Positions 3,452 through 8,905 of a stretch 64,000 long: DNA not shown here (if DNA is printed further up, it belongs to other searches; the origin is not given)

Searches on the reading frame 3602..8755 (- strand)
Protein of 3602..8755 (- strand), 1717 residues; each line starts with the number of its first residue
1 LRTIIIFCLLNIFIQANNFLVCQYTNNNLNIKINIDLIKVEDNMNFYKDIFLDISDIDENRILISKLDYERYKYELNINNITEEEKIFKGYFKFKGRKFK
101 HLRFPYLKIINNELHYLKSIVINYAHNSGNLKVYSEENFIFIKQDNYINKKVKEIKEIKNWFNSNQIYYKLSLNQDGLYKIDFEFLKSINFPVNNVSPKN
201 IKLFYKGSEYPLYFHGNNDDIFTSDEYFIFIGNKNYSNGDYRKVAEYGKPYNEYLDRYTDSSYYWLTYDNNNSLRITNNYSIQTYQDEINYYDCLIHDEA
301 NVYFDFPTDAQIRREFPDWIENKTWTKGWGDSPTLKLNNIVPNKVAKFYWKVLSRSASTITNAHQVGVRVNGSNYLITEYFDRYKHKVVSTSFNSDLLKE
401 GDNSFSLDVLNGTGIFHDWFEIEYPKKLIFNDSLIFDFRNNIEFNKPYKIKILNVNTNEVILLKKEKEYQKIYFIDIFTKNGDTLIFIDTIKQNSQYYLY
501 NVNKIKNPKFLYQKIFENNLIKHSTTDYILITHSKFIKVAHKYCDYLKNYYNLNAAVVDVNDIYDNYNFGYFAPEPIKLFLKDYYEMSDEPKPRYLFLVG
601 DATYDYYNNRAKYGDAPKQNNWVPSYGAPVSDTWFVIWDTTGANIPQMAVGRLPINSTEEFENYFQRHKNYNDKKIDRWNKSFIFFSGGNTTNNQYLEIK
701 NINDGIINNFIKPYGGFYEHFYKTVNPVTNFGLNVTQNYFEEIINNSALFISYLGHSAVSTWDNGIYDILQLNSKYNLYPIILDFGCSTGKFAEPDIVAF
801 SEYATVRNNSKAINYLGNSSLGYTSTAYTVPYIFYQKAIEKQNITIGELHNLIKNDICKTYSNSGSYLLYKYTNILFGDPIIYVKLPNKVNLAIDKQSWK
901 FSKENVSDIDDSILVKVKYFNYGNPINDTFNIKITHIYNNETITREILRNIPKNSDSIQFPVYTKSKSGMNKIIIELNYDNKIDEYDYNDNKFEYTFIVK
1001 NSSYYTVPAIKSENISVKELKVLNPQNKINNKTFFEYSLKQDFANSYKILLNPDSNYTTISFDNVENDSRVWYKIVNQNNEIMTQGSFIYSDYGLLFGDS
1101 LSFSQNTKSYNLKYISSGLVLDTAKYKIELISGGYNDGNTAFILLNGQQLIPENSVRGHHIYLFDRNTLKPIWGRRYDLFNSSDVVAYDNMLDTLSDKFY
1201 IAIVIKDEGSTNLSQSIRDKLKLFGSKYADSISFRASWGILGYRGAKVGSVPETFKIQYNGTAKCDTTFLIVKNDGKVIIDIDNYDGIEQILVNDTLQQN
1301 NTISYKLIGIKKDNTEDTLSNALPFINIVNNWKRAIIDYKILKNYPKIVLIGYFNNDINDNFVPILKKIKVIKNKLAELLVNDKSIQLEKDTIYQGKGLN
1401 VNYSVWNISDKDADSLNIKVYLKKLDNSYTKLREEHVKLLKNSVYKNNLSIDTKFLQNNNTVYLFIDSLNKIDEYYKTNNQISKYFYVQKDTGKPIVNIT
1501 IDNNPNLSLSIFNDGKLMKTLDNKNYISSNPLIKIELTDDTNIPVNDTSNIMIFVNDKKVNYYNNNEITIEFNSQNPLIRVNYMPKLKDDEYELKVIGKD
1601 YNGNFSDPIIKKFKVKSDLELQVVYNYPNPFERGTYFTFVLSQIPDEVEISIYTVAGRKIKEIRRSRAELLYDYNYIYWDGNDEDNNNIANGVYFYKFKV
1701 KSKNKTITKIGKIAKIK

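Call 88: search_protein_families(library=pfam, proteins=[window:3602-8755:-], max_evalue=0.000001)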
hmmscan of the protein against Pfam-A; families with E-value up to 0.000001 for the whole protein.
window:3602-8755:- (1717 aa): 2 families
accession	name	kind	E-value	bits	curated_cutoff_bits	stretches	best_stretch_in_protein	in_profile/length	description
PF01364.23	Peptidase_C25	-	6.4e-55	187.3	23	1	528-882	1-372/374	Peptidase family C25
PF15711.10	ILEI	-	1.4e-14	54.8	27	1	1157-1246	1-90/90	Interleukin-like EMT inducer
